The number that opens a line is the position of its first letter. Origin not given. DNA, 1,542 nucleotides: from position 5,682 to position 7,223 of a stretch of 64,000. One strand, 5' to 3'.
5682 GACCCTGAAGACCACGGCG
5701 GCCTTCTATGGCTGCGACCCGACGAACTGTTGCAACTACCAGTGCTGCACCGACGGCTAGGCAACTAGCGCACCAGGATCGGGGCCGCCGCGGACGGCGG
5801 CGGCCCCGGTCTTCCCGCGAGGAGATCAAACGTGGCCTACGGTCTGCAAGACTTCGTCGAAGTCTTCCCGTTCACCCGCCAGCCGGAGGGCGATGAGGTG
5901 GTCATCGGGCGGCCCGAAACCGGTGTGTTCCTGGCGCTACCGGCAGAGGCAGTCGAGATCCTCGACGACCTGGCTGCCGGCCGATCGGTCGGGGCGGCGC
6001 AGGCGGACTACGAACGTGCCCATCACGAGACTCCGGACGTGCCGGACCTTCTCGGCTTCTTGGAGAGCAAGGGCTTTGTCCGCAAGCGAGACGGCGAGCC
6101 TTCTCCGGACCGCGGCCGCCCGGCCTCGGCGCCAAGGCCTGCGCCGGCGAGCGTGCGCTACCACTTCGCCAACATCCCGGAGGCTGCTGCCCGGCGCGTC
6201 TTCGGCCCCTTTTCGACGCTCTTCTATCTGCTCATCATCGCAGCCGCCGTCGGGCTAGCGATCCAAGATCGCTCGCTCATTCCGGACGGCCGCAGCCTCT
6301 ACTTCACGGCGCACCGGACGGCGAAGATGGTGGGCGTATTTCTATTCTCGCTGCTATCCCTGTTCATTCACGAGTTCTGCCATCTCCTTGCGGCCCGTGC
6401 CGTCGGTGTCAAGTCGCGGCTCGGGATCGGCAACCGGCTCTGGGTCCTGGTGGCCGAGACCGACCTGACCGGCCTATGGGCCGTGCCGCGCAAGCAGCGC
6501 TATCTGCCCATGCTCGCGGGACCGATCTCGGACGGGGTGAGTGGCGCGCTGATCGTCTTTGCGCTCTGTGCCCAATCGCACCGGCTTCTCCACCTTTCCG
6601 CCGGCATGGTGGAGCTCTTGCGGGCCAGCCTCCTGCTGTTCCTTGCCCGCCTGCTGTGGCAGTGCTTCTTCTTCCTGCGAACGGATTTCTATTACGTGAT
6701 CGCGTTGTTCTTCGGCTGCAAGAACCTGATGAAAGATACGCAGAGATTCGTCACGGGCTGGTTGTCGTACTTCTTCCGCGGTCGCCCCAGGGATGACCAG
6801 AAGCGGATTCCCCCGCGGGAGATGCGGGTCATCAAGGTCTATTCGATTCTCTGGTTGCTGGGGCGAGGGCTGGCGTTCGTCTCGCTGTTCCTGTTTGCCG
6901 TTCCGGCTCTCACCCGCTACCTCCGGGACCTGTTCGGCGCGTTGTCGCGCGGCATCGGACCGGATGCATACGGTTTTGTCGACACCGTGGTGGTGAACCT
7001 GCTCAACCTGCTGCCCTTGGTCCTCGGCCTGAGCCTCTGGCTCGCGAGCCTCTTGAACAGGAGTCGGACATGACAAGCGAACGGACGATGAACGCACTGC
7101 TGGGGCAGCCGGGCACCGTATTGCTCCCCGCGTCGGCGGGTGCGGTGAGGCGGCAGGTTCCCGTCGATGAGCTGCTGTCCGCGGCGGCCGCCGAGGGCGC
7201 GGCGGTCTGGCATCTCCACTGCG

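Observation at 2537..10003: Candidate undescribed RiPP-like peptide maturation and export locus inside an accessory island.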

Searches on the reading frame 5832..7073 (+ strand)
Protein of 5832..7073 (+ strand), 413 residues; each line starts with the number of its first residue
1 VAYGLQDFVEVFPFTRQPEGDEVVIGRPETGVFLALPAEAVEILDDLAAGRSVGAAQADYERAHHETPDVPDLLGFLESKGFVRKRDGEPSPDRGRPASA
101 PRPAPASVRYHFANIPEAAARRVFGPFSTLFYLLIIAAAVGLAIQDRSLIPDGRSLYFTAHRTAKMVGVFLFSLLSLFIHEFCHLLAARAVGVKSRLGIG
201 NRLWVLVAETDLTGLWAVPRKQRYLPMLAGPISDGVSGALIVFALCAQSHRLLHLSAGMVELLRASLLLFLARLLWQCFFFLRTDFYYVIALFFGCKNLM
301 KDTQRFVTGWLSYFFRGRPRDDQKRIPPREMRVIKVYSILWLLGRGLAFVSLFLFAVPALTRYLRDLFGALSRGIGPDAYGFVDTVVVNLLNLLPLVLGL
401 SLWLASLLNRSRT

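Call 11: search_protein_families(library=pfam, proteins=[window:5832-7073:+], max_evalue=0.1)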
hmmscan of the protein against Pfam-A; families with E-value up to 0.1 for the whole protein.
window:5832-7073:+ (413 aa): 1 family
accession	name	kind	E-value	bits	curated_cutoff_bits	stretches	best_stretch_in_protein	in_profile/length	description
PF02163.28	Peptidase_M50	-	0.00019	21.3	27.2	1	174-273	7-106/221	Peptidase family M50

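Call 12: search_protein_families(library=ncbifam, proteins=[window:5832-7073:+], max_evalue=0.1)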
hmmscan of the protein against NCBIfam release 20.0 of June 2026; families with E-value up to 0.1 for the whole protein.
window:5832-7073:+ (413 aa): 2 families
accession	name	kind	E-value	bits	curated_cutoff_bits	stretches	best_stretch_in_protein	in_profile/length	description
TIGR00054.1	TIGR00054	equivalog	0.025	13.4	147.55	1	169-202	10-45/421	RIP metalloprotease RseP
NF058609.1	RiPP_HExxH_LiaK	equivalog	0.026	14.2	225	0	122-296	54-214/246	YydH/LiaK family epipeptide maturation metalloprotease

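Call 13: find_homologous_proteins(query=window:5832-7073:+)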
Query window:5832-7073:+ (413 aa): 450 proteins with E <= 0.001 among 8000 candidates; the best 120 are listed.
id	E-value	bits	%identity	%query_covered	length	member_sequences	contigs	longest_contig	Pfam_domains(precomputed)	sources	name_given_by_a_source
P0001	1.4e-272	922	100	100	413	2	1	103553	-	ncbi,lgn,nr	ncbi:MAG TPA: hypothetical protein VHQ90_05310 [Thermoanaerobaculia bacterium]|nr:hypothetical prote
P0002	5.2e-203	693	76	100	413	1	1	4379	-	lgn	-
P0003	9.1e-203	692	75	100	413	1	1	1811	-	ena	-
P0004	2.5e-200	684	75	100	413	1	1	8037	PF02163.29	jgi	-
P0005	1.7e-199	681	74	100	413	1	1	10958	PF02163.29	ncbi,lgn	-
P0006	1.0e-197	675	74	100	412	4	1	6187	PF02163.29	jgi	jgi:putative peptide zinc metalloprotease protein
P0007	2.1e-197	674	74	100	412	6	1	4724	PF02163.29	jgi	jgi:putative peptide zinc metalloprotease protein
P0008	4.2e-196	670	74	100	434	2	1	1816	PF02163.29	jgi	jgi:putative peptide zinc metalloprotease protein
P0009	3.3e-194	664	74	100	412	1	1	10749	PF02163.29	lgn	-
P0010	4.9e-193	660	73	100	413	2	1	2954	-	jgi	jgi:hypothetical protein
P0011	9.7e-193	659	73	100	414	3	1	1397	PF02163.29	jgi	-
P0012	3.5e-191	654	72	100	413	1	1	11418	-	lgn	-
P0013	3.1e-180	618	69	100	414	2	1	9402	-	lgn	-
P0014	2.0e-174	599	67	100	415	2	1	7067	-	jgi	jgi:hypothetical protein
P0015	3.2e-172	591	65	100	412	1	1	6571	-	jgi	jgi:putative peptide zinc metalloprotease protein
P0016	7.0e-169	580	65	100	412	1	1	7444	PF02163.29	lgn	-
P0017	2.0e-157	543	72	83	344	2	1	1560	PF02163.29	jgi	-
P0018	5.3e-153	528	72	82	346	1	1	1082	PF02163.29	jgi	jgi:putative peptide zinc metalloprotease protein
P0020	3.4e-138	479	54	94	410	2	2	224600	PF02163.29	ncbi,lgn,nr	ncbi:MAG: putative peptide zinc metalloprotease protein [Acidobacteriota bacterium]|nr:putative pept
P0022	1.7e-136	474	55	98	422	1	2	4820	PF02163.29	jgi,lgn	jgi:putative peptide zinc metalloprotease protein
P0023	6.9e-136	472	55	100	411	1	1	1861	PF02163.29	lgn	-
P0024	8.5e-136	472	55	99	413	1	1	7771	PF02163.29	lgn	-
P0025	1.2e-135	471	54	99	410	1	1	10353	PF02163.29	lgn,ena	-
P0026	3.2e-135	470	55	99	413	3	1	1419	PF02163.29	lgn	-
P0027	1.2e-133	464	56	99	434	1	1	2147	PF02163.29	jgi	jgi:hypothetical protein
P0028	1.8e-133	464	56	99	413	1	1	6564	PF02163.29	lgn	-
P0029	3.5e-133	463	55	99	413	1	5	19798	PF02163.29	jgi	jgi:hypothetical protein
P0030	8.3e-133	462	54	100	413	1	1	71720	PF02163.29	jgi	jgi:hypothetical protein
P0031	1.4e-132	461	54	100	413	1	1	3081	PF02163.29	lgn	-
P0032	1.5e-132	461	54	99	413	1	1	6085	PF02163.29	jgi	-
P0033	1.8e-132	461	54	99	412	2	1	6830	PF02163.29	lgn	-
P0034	2.2e-132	460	52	100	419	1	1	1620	PF02163.29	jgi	-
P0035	2.2e-132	460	54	100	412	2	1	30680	PF02163.29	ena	-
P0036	4.9e-132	459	54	99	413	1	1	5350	PF02163.29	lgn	-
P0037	7.4e-132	459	53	99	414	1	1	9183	PF02163.29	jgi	jgi:putative peptide zinc metalloprotease protein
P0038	1.2e-131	458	54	99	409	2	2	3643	PF02163.29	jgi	-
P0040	3.6e-131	456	55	100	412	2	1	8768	PF02163.29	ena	-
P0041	5.0e-130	453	52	99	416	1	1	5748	PF02163.29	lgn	-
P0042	1.0e-129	452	52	100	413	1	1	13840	PF02163.29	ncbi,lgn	-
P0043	1.4e-129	451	53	100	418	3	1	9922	PF02163.29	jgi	jgi:hypothetical protein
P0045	3.7e-129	450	52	100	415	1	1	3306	PF02163.29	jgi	jgi:putative peptide zinc metalloprotease protein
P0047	7.7e-129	449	54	100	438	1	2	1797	PF02163.29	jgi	jgi:hypothetical protein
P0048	1.5e-128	448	52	99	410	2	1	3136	PF02163.29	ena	-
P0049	1.4e-126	441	51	100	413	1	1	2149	PF02163.29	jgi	jgi:putative peptide zinc metalloprotease protein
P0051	1.7e-125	438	51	100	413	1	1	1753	PF02163.29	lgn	-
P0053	3.0e-125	437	53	99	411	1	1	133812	PF02163.29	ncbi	-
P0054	5.3e-124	433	51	100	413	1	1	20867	PF02163.29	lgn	-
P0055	4.7e-123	430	49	99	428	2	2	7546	PF02163.29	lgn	-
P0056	1.6e-122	428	51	100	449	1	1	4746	PF02163.29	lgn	-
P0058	1.7e-120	421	50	99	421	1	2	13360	PF02163.29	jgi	jgi:putative peptide zinc metalloprotease protein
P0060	3.9e-120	420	50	99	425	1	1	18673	PF02163.29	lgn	-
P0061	5.1e-119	416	49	100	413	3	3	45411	PF02163.29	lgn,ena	-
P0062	1.3e-118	415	51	98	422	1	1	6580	PF02163.29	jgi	jgi:putative peptide zinc metalloprotease protein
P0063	2.2e-118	414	50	99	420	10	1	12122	PF02163.29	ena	-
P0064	3.3e-118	414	50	97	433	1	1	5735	PF02163.29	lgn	-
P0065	3.8e-118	413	51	98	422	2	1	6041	PF02163.29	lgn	-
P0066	2.7e-117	411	50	97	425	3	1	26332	PF02163.29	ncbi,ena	-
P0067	3.4e-117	410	49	99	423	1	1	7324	PF02163.29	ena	-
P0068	1.8e-116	408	52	98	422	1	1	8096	PF02163.29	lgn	-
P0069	2.9e-116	407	50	100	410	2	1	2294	PF02163.29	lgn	-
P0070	1.5e-115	405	48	100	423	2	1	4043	PF02163.29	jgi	jgi:hypothetical protein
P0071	2.0e-115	404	50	98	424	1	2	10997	PF02163.29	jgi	jgi:putative peptide zinc metalloprotease protein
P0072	3.0e-115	404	50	98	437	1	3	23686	PF02163.29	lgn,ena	-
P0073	3.5e-115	404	49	98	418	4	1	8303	PF02163.29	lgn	-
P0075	7.1e-115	403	49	98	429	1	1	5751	PF02163.29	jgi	jgi:putative peptide zinc metalloprotease protein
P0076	7.5e-115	403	47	99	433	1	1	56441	PF02163.29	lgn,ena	-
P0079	1.2e-114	402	50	98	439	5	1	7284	PF02163.29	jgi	jgi:putative peptide zinc metalloprotease protein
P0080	1.5e-113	398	50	98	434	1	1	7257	PF02163.29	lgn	-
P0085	8.9e-113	396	47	99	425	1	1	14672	PF02163.29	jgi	jgi:hypothetical protein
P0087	1.7e-112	395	48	100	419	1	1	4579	PF02163.29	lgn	-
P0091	3.4e-112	394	50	98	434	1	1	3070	PF02163.29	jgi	jgi:hypothetical protein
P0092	3.4e-112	394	47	99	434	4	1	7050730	PF02163.29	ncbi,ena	-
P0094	7.4e-112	393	49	97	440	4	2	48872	PF02163.29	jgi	jgi:putative peptide zinc metalloprotease protein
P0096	1.3e-111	392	48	99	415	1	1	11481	PF02163.29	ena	-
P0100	5.7e-111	390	49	98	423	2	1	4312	PF02163.29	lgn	-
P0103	7.4e-111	389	48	97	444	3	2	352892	PF02163.29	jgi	-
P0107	2.4e-110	388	45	99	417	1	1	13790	PF02163.29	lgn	-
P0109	4.6e-110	387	48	95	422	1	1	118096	PF02163.29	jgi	jgi:putative peptide zinc metalloprotease protein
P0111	6.3e-110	386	46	99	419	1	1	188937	PF02163.29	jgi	jgi:putative peptide zinc metalloprotease protein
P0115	1.6e-109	385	44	100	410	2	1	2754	PF02163.29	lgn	-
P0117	2.3e-109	384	46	99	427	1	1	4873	PF02163.29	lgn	-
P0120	6.1e-109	383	47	99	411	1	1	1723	PF02163.29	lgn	-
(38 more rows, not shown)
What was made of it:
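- On Peptidase M50 / site-2 protease: Many homologues carry precomputed PF02163 hits (call 13).
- Closest known: Epipeptide system YydFGHIJ / EpeXEPAB. Same: IMG labels many homologues of the fusion with the yydH name 'putative peptide zinc metalloprotease protein' (call 13).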

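Call 16: find_related_loci(query=A1, collection=genome_contigs, flank=8000)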
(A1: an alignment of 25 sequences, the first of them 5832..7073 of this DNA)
Query A1 (413 aa) in genome_contigs; peptide patterns used: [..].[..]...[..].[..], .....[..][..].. (x = any residue, [..] = any of these).
257 stretches matched a pattern; 196 encode a relative of the query (tblastn E <= 1e-3); the best 80 are kept; 79 distinct loci.
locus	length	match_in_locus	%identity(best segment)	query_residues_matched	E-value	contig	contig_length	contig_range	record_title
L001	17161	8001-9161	54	1-390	1e-133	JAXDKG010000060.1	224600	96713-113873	MAG: Acidobacteriota bacterium isolate BP_59 scaffold_2469799, whole genome shotgun sequence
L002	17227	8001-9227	54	1-410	3e-130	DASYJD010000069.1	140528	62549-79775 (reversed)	MAG TPA_asm: Thermoanaerobaculia bacterium isolate SMAG_U4286 k141_500960, whole genome shotgun sequence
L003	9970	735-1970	53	1-413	6e-127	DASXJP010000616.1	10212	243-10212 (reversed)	MAG TPA_asm: Thermoanaerobaculia bacterium isolate SMAG_U5251 k141_1132350, whole genome shotgun sequence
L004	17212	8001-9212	50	9-410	9e-121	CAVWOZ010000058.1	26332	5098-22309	MAG: uncultured Acidobacteriota bacterium isolate MFD09368.bin.3.159 genome assembly, contig: contig_85397, whole genome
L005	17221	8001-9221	50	3-412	1e-118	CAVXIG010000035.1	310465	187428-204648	MAG: uncultured Acidobacteriota bacterium isolate MFD02581.bin.2.147 genome assembly, contig: contig_4634, whole genome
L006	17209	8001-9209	49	9-410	5e-113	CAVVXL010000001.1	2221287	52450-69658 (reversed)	MAG: uncultured Acidobacteriota bacterium isolate MFD04580.bin.1.42 genome assembly, contig: contig_14298, whole genome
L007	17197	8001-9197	48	9-410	9e-113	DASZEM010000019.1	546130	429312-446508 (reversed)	MAG TPA_asm: Thermoanaerobaculia bacterium isolate SMAG_U6494 k141_546037, whole genome shotgun sequence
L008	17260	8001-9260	47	1-410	2e-112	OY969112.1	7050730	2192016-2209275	MAG: uncultured Acidobacteriota bacterium isolate MFD04212.bin.1.16 genome assembly, chromosome: 1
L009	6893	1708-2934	45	3-413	5e-111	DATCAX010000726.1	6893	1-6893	MAG TPA_asm: Candidatus Angelobacter sp. isolate SMAG_U7657 k141_288318, whole genome shotgun sequence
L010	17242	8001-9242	44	1-412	1e-109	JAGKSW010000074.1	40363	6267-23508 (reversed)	MAG: Nostoc sp. TH1S01 contig-103-p1, whole genome shotgun sequence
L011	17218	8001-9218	45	3-412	2e-109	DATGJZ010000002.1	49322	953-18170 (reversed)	MAG TPA_asm: Candidatus Angelobacter sp. isolate SMAG_U9846 k141_209325, whole genome shotgun sequence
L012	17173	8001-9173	48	9-408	1e-108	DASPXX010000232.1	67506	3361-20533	MAG TPA_asm: Thermoanaerobaculia bacterium isolate SMAG_U11578 k141_961192, whole genome shotgun sequence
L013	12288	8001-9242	46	3-413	3e-108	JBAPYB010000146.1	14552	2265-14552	MAG: Thermoanaerobaculia bacterium isolate MFD00413_ilm_asm_bin5 k127_17059, whole genome shotgun sequence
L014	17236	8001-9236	74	1-413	0e+0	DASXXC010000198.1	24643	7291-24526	MAG TPA_asm: Thermoanaerobaculia bacterium isolate SMAG_U4788 k141_333249, whole genome shotgun sequence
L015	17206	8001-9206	47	9-406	1e-105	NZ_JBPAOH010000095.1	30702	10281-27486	Tolypothrix sp. VBCCA 56010 strain VBCCA:56010 contig00095, whole genome shotgun sequence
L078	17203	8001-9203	37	2-407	5e-72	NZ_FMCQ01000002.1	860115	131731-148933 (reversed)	Micromonospora tulbaghiae strain DSM 45142, whole genome shotgun sequence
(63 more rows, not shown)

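Call 20: search_protein_families(library=pfam, alignment_id=A1, max_evalue=1)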
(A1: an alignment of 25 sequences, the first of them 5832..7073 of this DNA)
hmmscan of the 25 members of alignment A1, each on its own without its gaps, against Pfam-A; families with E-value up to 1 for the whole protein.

A. member 1, window:5832-7073:+ (413 aa): 1 family
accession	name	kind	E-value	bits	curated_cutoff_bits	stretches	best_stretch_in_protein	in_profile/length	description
PF02163.28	Peptidase_M50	-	0.00019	21.3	27.2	1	174-273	7-106/221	Peptidase family M50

B. families by the number of members that match (of 25 scanned): 8 families
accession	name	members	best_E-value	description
PF02163.28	Peptidase_M50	25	3.1e-07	Peptidase family M50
PF05402.18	PqqD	6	0.012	Coenzyme PQQ synthesis protein D (PqqD)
PF07676.18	PD40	1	0.023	WD40-like Beta Propeller Repeat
PF11667.14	DUF3267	1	0.067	Putative zincin peptidase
PF10746.14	Phage_holin_2_2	1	0.068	Phage holin T7 family, holin superfamily II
PF06615.16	Circovir2_Orf1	1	0.074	Circovirus 2, Orf1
PF09160.16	FimH_man-bind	1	0.15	FimH, mannose binding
PF15734.10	MIIP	1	0.24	Migration and invasion-inhibitory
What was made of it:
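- On RiPP recognition element (PqqD-like winged helix): 6 of 25 homologues hit, best E 0.012 (call 20).
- On Peptidase M50 / site-2 protease: All 25 members tested match at E <= 1, best E 3e-7 (call 20).
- On TMcin: DUF3267 is hit by 1 of 25 members at E 0.067 (call 20).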

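Call 29: search_solved_structures(query=A1, max_evalue=10)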
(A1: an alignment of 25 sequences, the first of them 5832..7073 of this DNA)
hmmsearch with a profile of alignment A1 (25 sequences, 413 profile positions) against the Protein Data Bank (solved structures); distinct sequences matched with E-value up to 10: 0.
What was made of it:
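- Tried and rejected: The full-length fusion profile gave 0 hits (call 29).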

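Call 40: predict_structure(alignment_id=A3)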
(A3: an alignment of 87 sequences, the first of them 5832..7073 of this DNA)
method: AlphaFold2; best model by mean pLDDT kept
length: 413 residues; sequences in the alignment: 87
mean_pLDDT: 85.9   pTM: 0.76
mean pLDDT of the five models: 85.9, 85.7, 84.6, 83.9, 81.3
residues with pLDDT >= 90: 203; 70-90: 167; 50-70: 23; < 50: 20
segments of 3 or more residues with pLDDT < 50: 90-104
pLDDT, mean of each block of 10 residues (from residue 1): 86 83 79 83 93 93 91 90 78 44 53 88 96 98 96 89 92 92 93 77 56 79 94 97 98 96 96 88 87 88 89 78 85 93 90 89 90 89 88 88 81 44
secondary structure, 60 per line:
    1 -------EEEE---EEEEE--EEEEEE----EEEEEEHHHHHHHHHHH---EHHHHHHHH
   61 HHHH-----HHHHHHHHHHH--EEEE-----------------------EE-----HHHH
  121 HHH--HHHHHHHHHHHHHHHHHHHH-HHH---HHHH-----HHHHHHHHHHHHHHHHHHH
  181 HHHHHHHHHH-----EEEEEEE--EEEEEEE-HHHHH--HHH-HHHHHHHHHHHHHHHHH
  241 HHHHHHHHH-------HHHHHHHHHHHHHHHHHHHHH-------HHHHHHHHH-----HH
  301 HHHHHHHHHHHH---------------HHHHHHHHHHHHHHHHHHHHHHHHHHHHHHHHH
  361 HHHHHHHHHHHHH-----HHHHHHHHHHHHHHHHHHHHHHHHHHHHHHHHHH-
elements in order: E8-11 E15-19 E22-27 E32-37 H38-48 H53-64 H70-80 E83-86 H117-123 H126-145 H153-156 H162-190 E196-202 E205-211 H213-217 H224-249 H257-277 H285-293 H299-312 H328-373 H379-412
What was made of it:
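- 5832..6101 (+): RRE (PqqD-like winged helix) domain, residues 1-90 of the fusion. AF2 shows strands at 8-37 and three helices at 38-80 (call 40).
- On RiPP recognition element (PqqD-like winged helix): AF2 shows strands at 8-37 and helices at 38-48, 53-64 and 70-80 (call 40).
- On Peptidase M50 / site-2 protease: They lie in helices 162-190 and 224-249 (call 40).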

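Call 44: fold_search(model_id=the predicted structure, library=pdb)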
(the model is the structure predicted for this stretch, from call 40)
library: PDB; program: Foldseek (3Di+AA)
matches with E <= 10: 183; with E <= 0.001: 0
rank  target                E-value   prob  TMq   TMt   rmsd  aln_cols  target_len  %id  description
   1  5v1v_A                5.9e-02  1.00  0.17  0.65   3.6        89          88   21  TbiB1 in Complex with the TbiA(alpha) Leader Peptide (released 2018-09-05)
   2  6gri_2                8.3e-02  0.99  0.15  0.22   4.8        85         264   14  E. coli Microcin synthetase McbBCD complex (released 2019-01-30)
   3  6gos_1                1.2e-01  0.99  0.16  0.22   3.7        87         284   14  E. coli Microcin synthetase McbBCD complex with pro-MccB17 bound (released 2019-01-30)
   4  5v1u_A                1.8e-01  1.00  0.15  0.64   3.4        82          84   21  TbiB1 in Complex with the TbiA(beta) Leader Peptide (released 2018-09-05)
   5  6bo4_A                1.8e-01  0.16  0.14  0.11  25.2       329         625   14  Open state structure of the full-length TRPV2 cation channel with a resolved pore turret domain (released 2018-12-05)
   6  5v1u_B                2.5e-01  1.00  0.16  0.64   3.7        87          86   20  TbiB1 in Complex with the TbiA(beta) Leader Peptide (released 2018-09-05)
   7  8vpo                  3.2e-01  0.99  0.17  0.15   3.9        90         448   11  X-Ray Crystal Structure of TigE from Paramaledivibacter caminithermalis (released 2024-02-07)
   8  7zji_B                4.3e-01  0.12  0.13  0.10  23.7       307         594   14  Transient receptor potential cation channel subfamily V member 2,Enhanced green fluorescent protein (released 2023-01-18)
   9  7zje_A                5.0e-01  0.13  0.15  0.11  23.6       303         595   15  C16-2 (released 2023-01-18)
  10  3b4r_B                5.8e-01  0.57  0.22  0.38  13.4       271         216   16  Site-2 Protease from Methanocaldococcus jannaschii (released 2008-01-15)
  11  5an8_A                6.1e-01  0.12  0.14  0.11  23.4       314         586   16  Cryo-electron microscopy structure of rabbit TRPV2 ion channel (released 2015-12-23)
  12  9jxl                  6.7e-01  0.09  0.14  0.11  24.1       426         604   13  Cryo-EM structure of human XPR1 in an open state at the intracellular gate and a closed state at the extracellular gate, (released 2025-08-27)
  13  6jx3_B                7.4e-01  0.99  0.17  0.69   2.6        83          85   18  Lasso peptide synthetase B1 complexed with the leader peptide (released 2019-06-26)
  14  9jxj                  7.8e-01  0.08  0.14  0.11  24.1       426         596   13  Cryo-EM structure of human XPR1 in a closed state at both the extracellular and intracellular gates, obtained through lo (released 2025-08-27)
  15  6dmu_A                8.6e-01  0.11  0.16  0.12  25.4       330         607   12  PI(4,5)P2 bound full-length rbTRPV5 (released 2018-10-24)
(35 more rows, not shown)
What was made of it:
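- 5832..6101 (+): Foldseek: TbiB1 probability 1.0 (call 44).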

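Call 60: search_protein_families(library=padloc, proteins=[window:5832-7073:+], max_evalue=0.01)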
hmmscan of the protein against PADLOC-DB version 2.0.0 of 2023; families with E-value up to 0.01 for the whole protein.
window:5832-7073:+ (413 aa): 0 families

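Call 68: search_protein_families(library=pfam, proteins=[L078:4750-7860:-, L078:5773-6699:+, L078:6766-7455:+, L078:9298-9771:+, L078:9880-11529:+, L078:9937-13038:-, L078:11686-12516:+, L078:12057-13265:+, L078:13066-13797:+, L078:13822-14607:+], max_evalue=0.0001)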
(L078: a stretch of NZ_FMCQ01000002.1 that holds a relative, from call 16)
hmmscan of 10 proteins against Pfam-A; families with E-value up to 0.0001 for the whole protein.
L078:4750-7860:- (1036 aa): 3 families
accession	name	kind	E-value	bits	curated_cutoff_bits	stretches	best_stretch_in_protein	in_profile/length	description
PF00106.31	adh_short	-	3.2e-47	161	26.6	1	763-946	4-189/195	short chain dehydrogenase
PF13561.12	adh_short_C2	-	1.1e-35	123.8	27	1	768-944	3-181/236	Enoyl-(Acyl carrier protein) reductase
PF08659.16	KR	-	2.1e-11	44.5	22.6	1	760-921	1-164/180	KR domain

L078:5773-6699:+ (308 aa): 3 families
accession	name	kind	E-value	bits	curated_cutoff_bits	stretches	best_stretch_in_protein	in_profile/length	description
PF17765.7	MLTR_LBD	-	2.4e-64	216.9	26.3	1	105-271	1-168/168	MmyB-like transcription regulator ligand binding domain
PF13560.12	HTH_31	-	1.2e-11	45.2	27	1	6-86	1-64/64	Helix-turn-helix domain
PF01381.28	HTH_3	-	1.8e-08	34.7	23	1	35-79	8-51/55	Helix-turn-helix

L078:6766-7455:+ (229 aa): 1 family
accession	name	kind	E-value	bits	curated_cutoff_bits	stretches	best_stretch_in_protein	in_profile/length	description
PF01648.25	ACPS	-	2.4e-10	40.9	25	1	114-192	1-94/111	4'-phosphopantetheinyl transferase superfamily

L078:9298-9771:+ (157 aa): 0 families

L078:9880-11529:+ (549 aa): 2 families
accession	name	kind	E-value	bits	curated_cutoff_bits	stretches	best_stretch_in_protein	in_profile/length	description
PF00501.34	AMP-binding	-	1.9e-51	175.5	29.9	1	44-405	3-384/384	AMP-binding enzyme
PF13193.12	AMP-binding_C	-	2.2e-14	54.6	24.5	1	457-529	3-76/76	AMP-binding enzyme C-terminal domain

L078:9937-13038:- (1033 aa): 0 families

L078:11686-12516:+ (276 aa): 0 families

L078:12057-13265:+ (402 aa): 0 families

L078:13066-13797:+ (243 aa): 1 family
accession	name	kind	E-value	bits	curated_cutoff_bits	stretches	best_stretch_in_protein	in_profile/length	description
PF02585.22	PIG-L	-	1.5e-29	103.6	28.2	1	21-149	1-128/129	GlcNAc-PI de-N-acetylase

L078:13822-14607:+ (261 aa): 6 families
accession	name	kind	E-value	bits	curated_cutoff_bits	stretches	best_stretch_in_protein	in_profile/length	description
PF08241.18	Methyltransf_11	-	1.8e-17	64.2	21.2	1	56-144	2-94/95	Methyltransferase domain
PF13649.12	Methyltransf_25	-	1.8e-13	51.4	27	1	54-141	1-97/97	Methyltransferase domain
PF08242.18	Methyltransf_12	-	1e-07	33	30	1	56-143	2-98/98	Methyltransferase domain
PF13847.12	Methyltransf_31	-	9.7e-07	29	27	1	54-149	7-113/145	Methyltransferase domain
PF13489.12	Methyltransf_23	-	9.7e-06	25.8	27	1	43-144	14-115/164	Methyltransferase domain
PF01209.24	Ubie_methyltran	-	1.8e-05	24.6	20.1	1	54-146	51-152/233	ubiE/COQ5 methyltransferase family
